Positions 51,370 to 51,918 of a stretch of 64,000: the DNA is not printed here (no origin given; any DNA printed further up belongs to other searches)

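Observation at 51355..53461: Tightly overlapping WYL / GNAT / DUF4286 / PPK2 unit in which the GNAT lacks its own clean start codon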

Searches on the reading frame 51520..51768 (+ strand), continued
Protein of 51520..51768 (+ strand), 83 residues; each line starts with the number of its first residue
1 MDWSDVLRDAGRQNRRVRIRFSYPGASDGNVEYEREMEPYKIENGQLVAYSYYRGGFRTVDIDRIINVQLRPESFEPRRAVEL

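Call 61: search_protein_representatives(alignment_id=A1)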
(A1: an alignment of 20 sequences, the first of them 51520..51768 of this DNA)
Query: 20 sequences, 83 profile positions. Proteins with E-value up to 0.001 (for the whole library): 60; up to 1e-10: 8; up to 1e-30: 0. The best 60 are listed.
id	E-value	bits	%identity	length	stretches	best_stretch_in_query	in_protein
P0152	3.0e-29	117.3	-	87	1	2-82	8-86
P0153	1.7e-26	108.5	-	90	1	3-83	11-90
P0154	3.0e-21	91.7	-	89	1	5-83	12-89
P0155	1.4e-18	83.1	-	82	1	1-83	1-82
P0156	3.3e-17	78.7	-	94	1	4-82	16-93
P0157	2.2e-14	69.7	-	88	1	2-83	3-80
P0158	7.7e-13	64.7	-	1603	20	53-80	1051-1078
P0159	8.4e-13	64.6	-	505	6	44-78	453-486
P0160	7.7e-08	48.7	-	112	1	4-82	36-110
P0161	1.2e-07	48.1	-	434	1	2-83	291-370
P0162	3.1e-07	46.8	-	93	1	6-81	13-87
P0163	2.2e-06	44.1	-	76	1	5-82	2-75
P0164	2.2e-06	44.0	-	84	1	3-81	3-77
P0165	4.3e-06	43.1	-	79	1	4-82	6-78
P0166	5.4e-06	42.8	-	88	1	4-83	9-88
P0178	4.0e-05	40.0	-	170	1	4-83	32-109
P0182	4.7e-05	39.8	-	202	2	7-77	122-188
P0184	5.8e-05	39.5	-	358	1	5-80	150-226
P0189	8.7e-05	38.9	-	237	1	11-78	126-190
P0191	1.4e-04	38.2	-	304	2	9-76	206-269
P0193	1.7e-04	38.0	-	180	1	7-79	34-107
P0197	2.5e-04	37.5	-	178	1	10-79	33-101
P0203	5.6e-04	36.3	-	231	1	15-83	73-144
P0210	9.3e-04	35.6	-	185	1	4-81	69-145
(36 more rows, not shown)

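Call 62: search_protein_families(library=pfam, proteins=[P0161, P0184, P0189, P0182, P0203, P0178, P0193, P0197, P0210, P0191], max_evalue=0.001)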
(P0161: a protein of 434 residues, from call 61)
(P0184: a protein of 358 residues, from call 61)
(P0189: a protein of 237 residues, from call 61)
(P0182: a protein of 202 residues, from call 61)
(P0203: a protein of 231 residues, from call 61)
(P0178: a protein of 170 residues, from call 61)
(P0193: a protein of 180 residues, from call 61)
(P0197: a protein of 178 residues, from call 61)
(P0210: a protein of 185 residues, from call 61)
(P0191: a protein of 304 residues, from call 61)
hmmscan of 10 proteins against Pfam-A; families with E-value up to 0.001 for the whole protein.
P0161 (434 aa): 1 family
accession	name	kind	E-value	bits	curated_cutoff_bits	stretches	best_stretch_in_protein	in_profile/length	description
PF13280.12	WYL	-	2.6e-07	31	21.8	1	295-356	5-69/70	WYL domain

P0184 (358 aa): 7 families
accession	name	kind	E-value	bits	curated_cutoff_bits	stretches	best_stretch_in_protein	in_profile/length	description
PF13280.12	WYL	-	1.1e-20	73.8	21.8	1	150-214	4-68/70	WYL domain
PF25583.1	WCX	-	1.2e-20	74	23.9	1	244-319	2-75/76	WCX domain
PF19187.6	HTH_PafC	-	1.8e-07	31.4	32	1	15-61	2-48/115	PafC helix-turn-helix domain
PF08279.18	HTH_11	-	6.8e-05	23.1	25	1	22-62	5-46/55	HTH domain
PF25213.1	HVO_A0261_N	-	0.00012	22.3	35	1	18-68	12-61/86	HVO_A0261 N-terminal domain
PF12840.13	HTH_20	-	0.00017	21.9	27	1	34-62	21-49/51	Helix-turn-helix domain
PF13545.12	HTH_Crp_2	-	0.00059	20.2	27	0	31-63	22-55/70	Crp-like helix-turn-helix domain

P0189 (237 aa): 1 family
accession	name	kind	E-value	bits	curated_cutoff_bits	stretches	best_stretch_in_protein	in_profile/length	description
PF13280.12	WYL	-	3.1e-14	53.2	21.8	1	119-181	2-69/70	WYL domain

P0182 (202 aa): 1 family
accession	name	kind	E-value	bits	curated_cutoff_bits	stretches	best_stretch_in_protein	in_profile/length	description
PF13280.12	WYL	-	3.3e-12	46.6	21.8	1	121-180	5-69/70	WYL domain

P0203 (231 aa): 1 family
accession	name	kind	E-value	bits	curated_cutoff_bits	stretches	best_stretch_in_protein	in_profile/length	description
PF13280.12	WYL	-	2.2e-14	53.6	21.8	1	63-131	2-70/70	WYL domain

P0178 (170 aa): 1 family
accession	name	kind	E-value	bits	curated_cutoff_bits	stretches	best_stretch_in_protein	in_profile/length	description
PF13280.12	WYL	-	3e-08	34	21.8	1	33-95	4-69/70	WYL domain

P0193 (180 aa): 1 family
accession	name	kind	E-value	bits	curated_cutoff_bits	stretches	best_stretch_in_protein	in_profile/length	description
PF13280.12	WYL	-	1.9e-21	76.2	21.8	1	34-97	6-69/70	WYL domain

P0197 (178 aa): 1 family
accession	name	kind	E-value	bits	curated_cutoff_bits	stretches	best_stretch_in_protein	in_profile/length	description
PF13280.12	WYL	-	1.8e-11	44.3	21.8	1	30-91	6-69/70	WYL domain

P0210 (185 aa): 1 family
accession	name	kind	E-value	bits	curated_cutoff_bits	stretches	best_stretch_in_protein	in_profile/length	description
PF13280.12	WYL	-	2e-10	40.9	21.8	1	70-133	4-69/70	WYL domain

P0191 (304 aa): 1 family
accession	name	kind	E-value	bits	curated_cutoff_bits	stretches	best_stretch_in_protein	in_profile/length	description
PF13280.12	WYL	-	1.2e-17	64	21.8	2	205-262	7-69/70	WYL domain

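Call 79: list_cluster_members(proteins=[window:51520-51768:+, P0152, P0153, P0154, P0155, P0156, P0157, P0160, P0162])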
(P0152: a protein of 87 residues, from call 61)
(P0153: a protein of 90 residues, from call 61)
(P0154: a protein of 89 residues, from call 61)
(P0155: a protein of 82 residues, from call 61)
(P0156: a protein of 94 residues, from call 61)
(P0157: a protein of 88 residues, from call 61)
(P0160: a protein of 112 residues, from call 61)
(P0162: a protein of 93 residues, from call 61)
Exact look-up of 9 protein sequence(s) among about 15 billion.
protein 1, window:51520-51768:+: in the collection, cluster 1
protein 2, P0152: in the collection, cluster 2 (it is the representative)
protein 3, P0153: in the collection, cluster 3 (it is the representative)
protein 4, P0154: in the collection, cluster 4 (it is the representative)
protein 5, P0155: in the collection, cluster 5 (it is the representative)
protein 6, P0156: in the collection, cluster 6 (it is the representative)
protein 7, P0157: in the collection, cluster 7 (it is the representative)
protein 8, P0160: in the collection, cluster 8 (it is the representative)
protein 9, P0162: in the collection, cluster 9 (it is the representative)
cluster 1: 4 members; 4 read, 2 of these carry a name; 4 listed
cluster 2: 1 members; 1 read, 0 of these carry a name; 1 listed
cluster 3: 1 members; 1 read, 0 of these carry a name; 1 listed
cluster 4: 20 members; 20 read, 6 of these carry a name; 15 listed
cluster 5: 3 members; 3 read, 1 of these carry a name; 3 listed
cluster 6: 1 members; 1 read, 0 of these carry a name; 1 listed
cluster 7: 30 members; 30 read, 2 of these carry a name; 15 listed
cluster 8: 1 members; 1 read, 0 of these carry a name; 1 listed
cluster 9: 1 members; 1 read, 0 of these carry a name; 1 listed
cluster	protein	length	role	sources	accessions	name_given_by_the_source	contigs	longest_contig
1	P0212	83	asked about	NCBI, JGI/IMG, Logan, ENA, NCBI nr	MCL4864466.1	MAG: WYL domain-containing protein [Gemmatimonadales bacterium] | WYL domain-containing protein [Gemmatimonadales bacterium]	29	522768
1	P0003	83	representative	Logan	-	-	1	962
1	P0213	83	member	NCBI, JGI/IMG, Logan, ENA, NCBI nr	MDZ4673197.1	MAG: WYL domain-containing protein [Gemmatimonadota bacterium] | WYL domain-containing protein [Gemmatimonadota bacterium]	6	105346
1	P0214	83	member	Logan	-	-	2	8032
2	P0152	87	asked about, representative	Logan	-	-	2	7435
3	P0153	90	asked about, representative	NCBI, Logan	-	-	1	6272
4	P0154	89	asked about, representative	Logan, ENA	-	-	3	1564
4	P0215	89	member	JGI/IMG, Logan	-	hypothetical protein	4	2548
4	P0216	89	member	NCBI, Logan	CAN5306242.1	hypothetical protein BH23GEM2_BH23GEM2_24220 [soil metagenome]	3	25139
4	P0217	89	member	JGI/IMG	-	predicted DNA-binding transcriptional regulator YafY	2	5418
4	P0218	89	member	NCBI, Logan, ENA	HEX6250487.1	MAG TPA: hypothetical protein VFZ56_03535 [Gemmatimonadaceae bacterium]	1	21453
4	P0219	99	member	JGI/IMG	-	hypothetical protein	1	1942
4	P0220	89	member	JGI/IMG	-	predicted DNA-binding transcriptional regulator YafY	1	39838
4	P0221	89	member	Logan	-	-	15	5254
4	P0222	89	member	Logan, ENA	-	-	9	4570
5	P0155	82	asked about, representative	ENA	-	-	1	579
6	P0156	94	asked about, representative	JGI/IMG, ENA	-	-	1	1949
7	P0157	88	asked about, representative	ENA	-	-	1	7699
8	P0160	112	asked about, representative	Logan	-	-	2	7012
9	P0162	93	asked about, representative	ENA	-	-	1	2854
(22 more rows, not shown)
